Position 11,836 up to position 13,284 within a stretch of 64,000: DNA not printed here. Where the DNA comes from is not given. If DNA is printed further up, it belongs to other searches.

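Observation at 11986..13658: Bacterial histidine kinase with a bona fide ethylene-binding domain, followed by a receiver protein and preceded by an ArsR-type metalloregulator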

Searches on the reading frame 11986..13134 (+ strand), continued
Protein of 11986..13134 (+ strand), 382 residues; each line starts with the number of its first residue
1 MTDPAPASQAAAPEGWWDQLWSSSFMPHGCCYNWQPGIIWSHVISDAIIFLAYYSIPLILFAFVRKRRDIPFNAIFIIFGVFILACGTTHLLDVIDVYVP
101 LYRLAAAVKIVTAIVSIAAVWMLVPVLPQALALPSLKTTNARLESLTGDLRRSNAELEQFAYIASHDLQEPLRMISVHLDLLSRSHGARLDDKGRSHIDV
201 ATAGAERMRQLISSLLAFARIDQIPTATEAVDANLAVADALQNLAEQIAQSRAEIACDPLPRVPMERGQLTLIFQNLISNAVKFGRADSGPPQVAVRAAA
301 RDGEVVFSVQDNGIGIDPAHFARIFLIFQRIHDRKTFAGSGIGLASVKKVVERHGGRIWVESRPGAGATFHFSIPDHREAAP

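Call 16: find_related_loci(query=A1, collection=genome_contigs, flank=6000)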
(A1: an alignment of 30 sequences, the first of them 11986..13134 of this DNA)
Query A1 (382 aa) in genome_contigs; peptide patterns used: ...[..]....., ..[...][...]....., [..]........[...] (x = any residue, [..] = any of these).
600 stretches matched a pattern (row limit reached: there are more); 594 encode a relative of the query (tblastn E <= 1e-3); the best 80 are kept; 80 distinct loci.
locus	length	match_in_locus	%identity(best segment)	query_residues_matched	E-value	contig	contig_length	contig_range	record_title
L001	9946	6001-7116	45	19-374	1e-100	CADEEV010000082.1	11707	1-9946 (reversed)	MAG: uncultured Acidobacteria bacterium isolate Acidobacteria sp. RBC046 genome assembly, contig: MAG046_82, whole genom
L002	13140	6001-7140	42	22-382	2e-95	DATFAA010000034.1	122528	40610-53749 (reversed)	MAG TPA_asm: Rhodocyclaceae bacterium isolate SMAG_U8489 k141_198007, whole genome shotgun sequence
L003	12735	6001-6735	51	135-381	1e-75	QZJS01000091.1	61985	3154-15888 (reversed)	MAG: Desulfobacteraceae bacterium isolate SURF_33 Ga0104751_1000589, whole genome shotgun sequence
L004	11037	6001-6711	54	137-375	1e-75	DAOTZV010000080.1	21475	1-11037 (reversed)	MAG TPA_asm: Anaerolineae bacterium isolate H6_565 k131_1763065, whole genome shotgun sequence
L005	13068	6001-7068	39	20-374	3e-74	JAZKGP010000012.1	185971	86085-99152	MAG: Bacteroidota bacterium isolate DC_RB_04_SPN110320-bin056 DCRB04SPN_B056_0_000000000012, whole genome shotgun sequen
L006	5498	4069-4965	43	84-375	2e-71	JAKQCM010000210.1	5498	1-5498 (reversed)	MAG: Chloroflexota bacterium isolate USCA_metabat.78 k141_30284, whole genome shotgun sequence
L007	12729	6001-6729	48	135-379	5e-71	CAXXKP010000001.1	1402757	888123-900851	MAG: Sphaerochaetaceae bacterium isolate 97855f4f-21ab-4eab-b950-d14ecb44ab4f genome assembly, contig: contig_1, whole g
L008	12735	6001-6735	48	133-379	1e-70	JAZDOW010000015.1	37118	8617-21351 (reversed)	MAG: Pseudomonadota bacterium isolate MEGAHIT-group-0.800 k141_11722417, whole genome shotgun sequence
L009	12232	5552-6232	51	142-375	3e-70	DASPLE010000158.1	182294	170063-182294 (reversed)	MAG TPA_asm: Planctomycetota bacterium isolate SMAG_U12054 k141_1007949, whole genome shotgun sequence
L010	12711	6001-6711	49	137-375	2e-70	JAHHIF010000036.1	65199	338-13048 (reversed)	MAG: Symplocastrum torsivum CPER-KK1 scaffold_188_c1, whole genome shotgun sequence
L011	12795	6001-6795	48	120-375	5e-70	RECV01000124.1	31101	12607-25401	MAG: Phycisphaerales bacterium isolate DLM2.Bin64 NODE_1528_length_31101_cov_15.5851, whole genome shotgun sequence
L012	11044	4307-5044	50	132-375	5e-70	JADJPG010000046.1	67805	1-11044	MAG: Verrucomicrobia bacterium isolate Fred_18-Q3-R57-64_BATAC.349 tig00027527-10-682170, whole genome shotgun sequence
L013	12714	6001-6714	49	137-375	2e-69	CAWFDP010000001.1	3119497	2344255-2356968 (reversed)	MAG: uncultured Acidobacteriota bacterium isolate MFD05513.bin.1.260 genome assembly, contig: contig_2101, whole genome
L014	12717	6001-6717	51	135-375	8e-70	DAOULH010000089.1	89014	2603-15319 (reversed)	MAG TPA_asm: Dehalococcoidia bacterium isolate S8_392 432533, whole genome shotgun sequence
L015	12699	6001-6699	53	143-374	1e-69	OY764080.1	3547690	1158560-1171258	MAG: Chloroflexota bacterium isolate a04a8705-9522-4335-bb9c-b9bb47e5c42e genome assembly, chromosome: 1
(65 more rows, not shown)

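Call 17: find_encoding_contigs(protein=P0001, flank=8000, max_places=3)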
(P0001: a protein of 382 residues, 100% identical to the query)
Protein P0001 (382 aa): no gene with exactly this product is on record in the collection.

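Call 18: find_encoding_contigs(protein=P0010, flank=5000, max_places=3)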
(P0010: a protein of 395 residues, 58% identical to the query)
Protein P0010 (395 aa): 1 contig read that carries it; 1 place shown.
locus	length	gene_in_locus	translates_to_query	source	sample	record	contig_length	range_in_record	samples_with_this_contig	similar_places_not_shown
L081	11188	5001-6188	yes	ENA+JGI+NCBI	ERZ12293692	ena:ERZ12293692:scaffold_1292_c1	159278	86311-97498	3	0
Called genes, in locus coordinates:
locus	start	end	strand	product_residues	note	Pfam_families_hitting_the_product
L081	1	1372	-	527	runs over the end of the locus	PF01565:FAD_binding_4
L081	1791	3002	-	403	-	PF13515:FUSC_2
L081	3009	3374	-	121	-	-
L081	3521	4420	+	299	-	PF00165:HTH_AraC (faint), PF12833:HTH_18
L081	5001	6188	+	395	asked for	PF25487:ETR1_N, PF00512:HisKA, PF02518:HATPase_c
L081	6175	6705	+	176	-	PF00072:Response_reg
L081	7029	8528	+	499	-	PF04966:OprB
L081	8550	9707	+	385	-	-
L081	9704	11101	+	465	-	PF04261:Dyp_perox_N, PF20628:Dyp_perox_C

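Call 19: find_encoding_contigs(protein=P0007, flank=5000, max_places=3)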
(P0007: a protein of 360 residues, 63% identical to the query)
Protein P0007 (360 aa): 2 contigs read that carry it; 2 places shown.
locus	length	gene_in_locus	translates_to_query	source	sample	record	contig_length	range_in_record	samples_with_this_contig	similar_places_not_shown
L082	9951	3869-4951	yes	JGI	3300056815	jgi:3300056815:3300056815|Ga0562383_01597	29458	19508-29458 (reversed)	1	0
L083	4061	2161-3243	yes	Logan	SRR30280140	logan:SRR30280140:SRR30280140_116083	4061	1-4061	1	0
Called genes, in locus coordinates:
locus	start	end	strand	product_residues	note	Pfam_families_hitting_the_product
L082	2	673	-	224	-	?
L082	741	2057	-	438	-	PF00515:TPR_1 (faint), PF13181:TPR_8 (faint), PF13414:TPR_11 (faint), PF13424:TPR_12 (faint), PF13432:TPR_16 (weak), PF14559:TPR_19 (weak), PF07719:TPR_2 (weak), PF12895:ANAPC3, +4 more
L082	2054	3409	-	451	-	PF13428:TPR_14 (faint), PF14559:TPR_19 (faint), PF00004:AAA, PF17862:AAA_lid_3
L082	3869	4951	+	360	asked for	PF25487:ETR1_N, PF00512:HisKA, PF02518:HATPase_c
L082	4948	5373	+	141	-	PF00072:Response_reg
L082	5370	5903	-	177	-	-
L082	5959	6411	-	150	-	-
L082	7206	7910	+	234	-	-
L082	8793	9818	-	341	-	PF03747:ADP_ribosyl_GH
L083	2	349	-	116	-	?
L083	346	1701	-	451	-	PF13428:TPR_14 (faint), PF14559:TPR_19 (faint), PF00004:AAA, PF17862:AAA_lid_3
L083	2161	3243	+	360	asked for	PF25487:ETR1_N, PF00512:HisKA, PF02518:HATPase_c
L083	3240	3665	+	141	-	PF00072:Response_reg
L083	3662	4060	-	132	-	?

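Call 20: find_encoding_contigs(protein=P0002, flank=5000, max_places=2)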
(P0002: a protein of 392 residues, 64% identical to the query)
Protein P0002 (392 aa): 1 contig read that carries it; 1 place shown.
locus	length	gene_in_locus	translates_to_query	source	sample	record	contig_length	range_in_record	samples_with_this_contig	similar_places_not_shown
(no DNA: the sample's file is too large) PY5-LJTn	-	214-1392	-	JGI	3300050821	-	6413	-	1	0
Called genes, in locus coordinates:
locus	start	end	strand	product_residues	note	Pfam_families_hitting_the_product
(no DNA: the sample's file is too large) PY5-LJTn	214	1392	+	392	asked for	PF25487:ETR1_N, PF00512:HisKA, PF02518:HATPase_c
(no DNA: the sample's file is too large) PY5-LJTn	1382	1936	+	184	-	PF00072:Response_reg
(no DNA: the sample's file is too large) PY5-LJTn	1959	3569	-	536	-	PF22842:Pel9A-like_beta_helix, PF05048:NosD, PF13229:Beta_helix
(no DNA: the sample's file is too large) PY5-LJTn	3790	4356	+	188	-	PF07638:Sigma70_ECF (weak), PF04542:Sigma70_r2, PF08281:Sigma70_r4_2 (weak), PF04545:Sigma70_r4 (weak)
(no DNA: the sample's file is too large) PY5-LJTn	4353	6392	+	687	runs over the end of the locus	?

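Call 21: find_encoding_contigs(protein=P0005, flank=5000, max_places=2)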
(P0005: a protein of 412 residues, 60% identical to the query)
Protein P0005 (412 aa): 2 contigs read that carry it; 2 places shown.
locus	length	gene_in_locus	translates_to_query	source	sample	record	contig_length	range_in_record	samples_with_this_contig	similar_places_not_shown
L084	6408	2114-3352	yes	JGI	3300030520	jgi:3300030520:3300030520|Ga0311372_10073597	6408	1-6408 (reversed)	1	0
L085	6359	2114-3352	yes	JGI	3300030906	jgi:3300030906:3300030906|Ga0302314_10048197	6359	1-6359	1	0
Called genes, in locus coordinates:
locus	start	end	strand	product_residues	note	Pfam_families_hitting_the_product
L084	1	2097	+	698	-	?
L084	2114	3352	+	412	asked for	PF25487:ETR1_N, PF00512:HisKA, PF02518:HATPase_c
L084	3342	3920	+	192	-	PF00072:Response_reg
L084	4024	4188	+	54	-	-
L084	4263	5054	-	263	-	-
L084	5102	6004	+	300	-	PF00657:Lipase_GDSL, PF13472:Lipase_GDSL_2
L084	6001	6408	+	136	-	?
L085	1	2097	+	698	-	?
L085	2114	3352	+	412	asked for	PF25487:ETR1_N, PF00512:HisKA, PF02518:HATPase_c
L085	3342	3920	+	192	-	PF00072:Response_reg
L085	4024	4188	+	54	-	-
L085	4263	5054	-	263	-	-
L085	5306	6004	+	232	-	PF00657:Lipase_GDSL, PF13472:Lipase_GDSL_2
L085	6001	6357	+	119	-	?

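Call 22: find_encoding_contigs(protein=P0017, flank=5000, max_places=2)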
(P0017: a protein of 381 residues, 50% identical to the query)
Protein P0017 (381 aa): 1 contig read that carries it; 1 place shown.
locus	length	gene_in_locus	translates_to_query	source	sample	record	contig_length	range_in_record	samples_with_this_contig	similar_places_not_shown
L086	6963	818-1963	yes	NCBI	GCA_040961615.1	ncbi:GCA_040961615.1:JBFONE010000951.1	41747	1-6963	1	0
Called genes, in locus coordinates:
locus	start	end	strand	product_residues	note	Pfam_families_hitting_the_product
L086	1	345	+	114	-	?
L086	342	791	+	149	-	PF00072:Response_reg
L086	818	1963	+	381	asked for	PF25487:ETR1_N, PF00512:HisKA, PF02518:HATPase_c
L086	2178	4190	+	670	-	PF00999:Na_H_Exchanger, PF02254:TrkA_N, PF02080:TrkA_C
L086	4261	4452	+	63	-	-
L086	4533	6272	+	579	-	PF16697:Yop-YscD_cpl, PF00498:FHA, PF01590:GAF, PF13185:GAF_2, PF13492:GAF_3, PF07228:SpoIIE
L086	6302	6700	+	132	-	PF01740:STAS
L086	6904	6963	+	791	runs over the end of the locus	PF00069:Pkinase, PF07714:PK_Tyr_Ser-Thr, PF03109:ABC1, PF07714:PK_Tyr_Ser-Thr, PF14559:TPR_19 (faint), PF07719:TPR_2 (faint), PF13181:TPR_8 (faint), PF13414:TPR_11 (faint), +1 more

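Call 23: find_encoding_contigs(protein=P0084, flank=5000, max_places=2)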
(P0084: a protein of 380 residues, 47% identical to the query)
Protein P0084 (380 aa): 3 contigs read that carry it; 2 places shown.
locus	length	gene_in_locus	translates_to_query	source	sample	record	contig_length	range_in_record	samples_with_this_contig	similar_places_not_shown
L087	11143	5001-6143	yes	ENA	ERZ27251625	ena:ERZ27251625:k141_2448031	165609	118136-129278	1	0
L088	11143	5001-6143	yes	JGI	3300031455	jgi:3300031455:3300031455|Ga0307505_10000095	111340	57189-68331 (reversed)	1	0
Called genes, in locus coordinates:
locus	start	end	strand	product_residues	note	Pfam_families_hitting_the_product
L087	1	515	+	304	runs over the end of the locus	-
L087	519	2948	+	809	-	PF01627:Hpt, PF02518:HATPase_c, PF01584:CheW, PF00072:Response_reg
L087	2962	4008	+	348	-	PF00072:Response_reg, PF01339:CheB_methylest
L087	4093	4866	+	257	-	PF01553:Acyltransferase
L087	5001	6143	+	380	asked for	PF25487:ETR1_N, PF00512:HisKA, PF02518:HATPase_c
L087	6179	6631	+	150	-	PF00072:Response_reg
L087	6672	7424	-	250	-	PF08032:SpoU_sub_bind, PF00588:SpoU_methylase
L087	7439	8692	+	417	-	PF03739:LptF_LptG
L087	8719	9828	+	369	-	PF03739:LptF_LptG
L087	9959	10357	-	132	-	PF00380:Ribosomal_S9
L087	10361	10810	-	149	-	PF00572:Ribosomal_L13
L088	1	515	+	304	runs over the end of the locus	-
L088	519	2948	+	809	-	PF01627:Hpt, PF02518:HATPase_c, PF01584:CheW, PF00072:Response_reg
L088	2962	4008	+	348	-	PF00072:Response_reg, PF01339:CheB_methylest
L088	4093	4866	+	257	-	PF01553:Acyltransferase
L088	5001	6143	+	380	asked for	PF25487:ETR1_N, PF00512:HisKA, PF02518:HATPase_c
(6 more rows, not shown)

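Call 35: search_dna_similar(query=window:11986-13134:+, collection=plasmids, mode=protein, max_evalue=1e-20, max_rows=40)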
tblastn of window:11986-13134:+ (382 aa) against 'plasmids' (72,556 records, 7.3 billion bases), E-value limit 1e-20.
Records with a match: 261; places in all: 464; records where one place covers at least 80% of the query: 2.
Best place of each record, by identity: <60% 261.
By first word of the organism name: Deinococcus 63; Azospirillum 17; Sinorhizobium 14; Natrinema 11; Hymenobacter 11; Chondrinema 10; Haloterrigena 9; Spirosoma 8; Shinella 7; Burkholderia 5; and 53 more.
By predicted mobility (MOB-suite, as given by PLSDB): non-mobilizable 204; mobilizable 35; conjugative 22.
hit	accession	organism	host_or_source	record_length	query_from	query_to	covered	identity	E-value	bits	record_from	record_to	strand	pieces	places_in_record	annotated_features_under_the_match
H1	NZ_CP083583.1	Kovacikia minuta CCNUW1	cell culture,fresh water lake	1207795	149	380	61%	52.2%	3e-58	211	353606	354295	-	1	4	record has no annotation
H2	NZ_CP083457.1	Deinococcus taeanensis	whole organism,coastal dune soil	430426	143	375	61%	51.1%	3e-62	223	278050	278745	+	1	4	PAS domain S-box protein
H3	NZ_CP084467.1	Halomicrobium salinisoli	cell culture,gobi saline soil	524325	142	375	61%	49.8%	5e-57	207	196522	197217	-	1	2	ATP-binding protein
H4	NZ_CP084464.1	Halomicrobium salinisoli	cell culture,gobi saline soil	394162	142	375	61%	49.8%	6e-57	207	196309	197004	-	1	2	ATP-binding protein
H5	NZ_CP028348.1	Novosphingobium sp. THN1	cell culture,surface water of Lake Taihu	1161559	27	375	91%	33.2%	4e-42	164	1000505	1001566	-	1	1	record has no annotation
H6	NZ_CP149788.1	Haloterrigena sp. KLK7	cell culture,salt lake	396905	137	376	63%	48.3%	8e-59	213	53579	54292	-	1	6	ATP-binding protein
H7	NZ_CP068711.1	Burkholderia thailandensis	soil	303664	137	374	62%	48.7%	2e-55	203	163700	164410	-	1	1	PAS domain S-box protein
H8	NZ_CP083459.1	Deinococcus taeanensis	whole organism,coastal dune soil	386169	142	374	61%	49.6%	2e-55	203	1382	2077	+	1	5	PAS domain S-box protein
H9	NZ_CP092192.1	Deinococcus sp. KNUC1210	Setaria viridis,cell ...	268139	141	381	63%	47.7%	2e-49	186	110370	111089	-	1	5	ATP-binding protein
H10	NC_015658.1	Halopiger xanaduensis SH-6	sediment of Lake Shangmatala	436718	137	375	63%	47.7%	2e-56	206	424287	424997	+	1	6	PAS domain S-box protein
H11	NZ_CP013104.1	Paraburkholderia caribensis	-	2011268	137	374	62%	47.5%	4e-51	191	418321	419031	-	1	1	none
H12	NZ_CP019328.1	Natronorubrum daqingense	-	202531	142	375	61%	48.3%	2e-54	200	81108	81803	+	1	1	ATP-binding protein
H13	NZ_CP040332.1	Natrinema versiforme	-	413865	137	379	64%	46.5%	7e-57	207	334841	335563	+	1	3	ATP-binding protein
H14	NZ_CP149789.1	Haloterrigena sp. KLK7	cell culture,salt lake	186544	137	378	63%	46.5%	1e-51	192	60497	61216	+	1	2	ATP-binding protein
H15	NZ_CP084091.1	Halomicrobium urmianum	cell culture,salt lake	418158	137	375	63%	47.1%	6e-52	193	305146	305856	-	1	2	ATP-binding protein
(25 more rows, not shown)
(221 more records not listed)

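Call 44: predict_structure(alignment_id=A1)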
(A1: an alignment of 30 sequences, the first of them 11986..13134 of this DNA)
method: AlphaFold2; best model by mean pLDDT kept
length: 382 residues; sequences in the alignment: 30
mean_pLDDT: 84.1   pTM: 0.62
mean pLDDT of the five models: 84.1, 83.2, 83.0, 78.4, 78.2
residues with pLDDT >= 90: 168; 70-90: 164; 50-70: 35; < 50: 15
segments of 3 or more residues with pLDDT < 50: 1-6, 24-27, 380-382
pLDDT, mean of each block of 10 residues (from residue 1): 48 57 51 69 88 92 89 85 90 84 80 86 82 62 72 74 79 88 91 92 89 89 87 97 97 97 95 97 88 97 96 91 84 77 94 96 94 82 42
secondary structure, 60 per line:
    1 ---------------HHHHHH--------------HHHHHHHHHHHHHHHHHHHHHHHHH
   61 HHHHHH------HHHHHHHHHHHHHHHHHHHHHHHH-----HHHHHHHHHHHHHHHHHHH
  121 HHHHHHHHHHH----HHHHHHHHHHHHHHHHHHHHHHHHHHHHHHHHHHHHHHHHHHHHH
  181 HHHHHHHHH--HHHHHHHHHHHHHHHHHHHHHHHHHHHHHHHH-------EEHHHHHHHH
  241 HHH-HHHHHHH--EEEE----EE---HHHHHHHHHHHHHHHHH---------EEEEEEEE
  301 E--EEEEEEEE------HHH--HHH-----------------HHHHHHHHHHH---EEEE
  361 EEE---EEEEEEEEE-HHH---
elements in order: H16-21 H36-66 H73-96 H102-131 H136-189 H192-223 H233-243 H245-251 E254-257 H267-283 E293-301 E304-311 H343-353 E357-363 E367-375

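Call 76: find_encoding_contigs(protein=P0008, flank=4000, max_places=2)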
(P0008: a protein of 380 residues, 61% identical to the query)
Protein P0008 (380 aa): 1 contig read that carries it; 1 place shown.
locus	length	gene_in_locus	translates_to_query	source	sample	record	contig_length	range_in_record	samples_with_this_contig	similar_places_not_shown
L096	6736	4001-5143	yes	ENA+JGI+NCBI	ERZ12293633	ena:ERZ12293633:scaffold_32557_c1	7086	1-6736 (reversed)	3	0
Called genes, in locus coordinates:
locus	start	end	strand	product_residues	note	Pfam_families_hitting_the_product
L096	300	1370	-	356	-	PF13515:FUSC_2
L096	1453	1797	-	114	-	PF00542:Ribosomal_L12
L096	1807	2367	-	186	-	-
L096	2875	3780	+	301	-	PF12833:HTH_18, PF00165:HTH_AraC (weak)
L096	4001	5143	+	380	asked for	PF25487:ETR1_N, PF00512:HisKA, PF02518:HATPase_c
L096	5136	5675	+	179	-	PF00072:Response_reg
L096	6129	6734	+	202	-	?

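Call 77: find_encoding_contigs(protein=P0006, flank=4000, max_places=2)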
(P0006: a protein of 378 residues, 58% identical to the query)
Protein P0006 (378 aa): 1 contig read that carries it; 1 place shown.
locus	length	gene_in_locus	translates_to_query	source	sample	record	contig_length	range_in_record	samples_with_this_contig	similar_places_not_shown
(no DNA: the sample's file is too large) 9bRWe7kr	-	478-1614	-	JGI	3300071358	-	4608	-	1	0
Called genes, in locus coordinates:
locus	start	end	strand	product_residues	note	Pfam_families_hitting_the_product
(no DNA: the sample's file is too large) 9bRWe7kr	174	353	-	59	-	-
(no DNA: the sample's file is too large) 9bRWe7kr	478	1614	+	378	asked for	PF25487:ETR1_N, PF00512:HisKA, PF02518:HATPase_c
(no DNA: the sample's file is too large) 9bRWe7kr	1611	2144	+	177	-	PF00072:Response_reg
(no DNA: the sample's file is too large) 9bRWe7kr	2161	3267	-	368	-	PF01408:GFO_IDH_MocA, PF03447:NAD_binding_3, PF02894:GFO_IDH_MocA_C, PF22725:GFO_IDH_MocA_C3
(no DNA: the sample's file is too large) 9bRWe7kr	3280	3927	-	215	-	PF06283:ThuA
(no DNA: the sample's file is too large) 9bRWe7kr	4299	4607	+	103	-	?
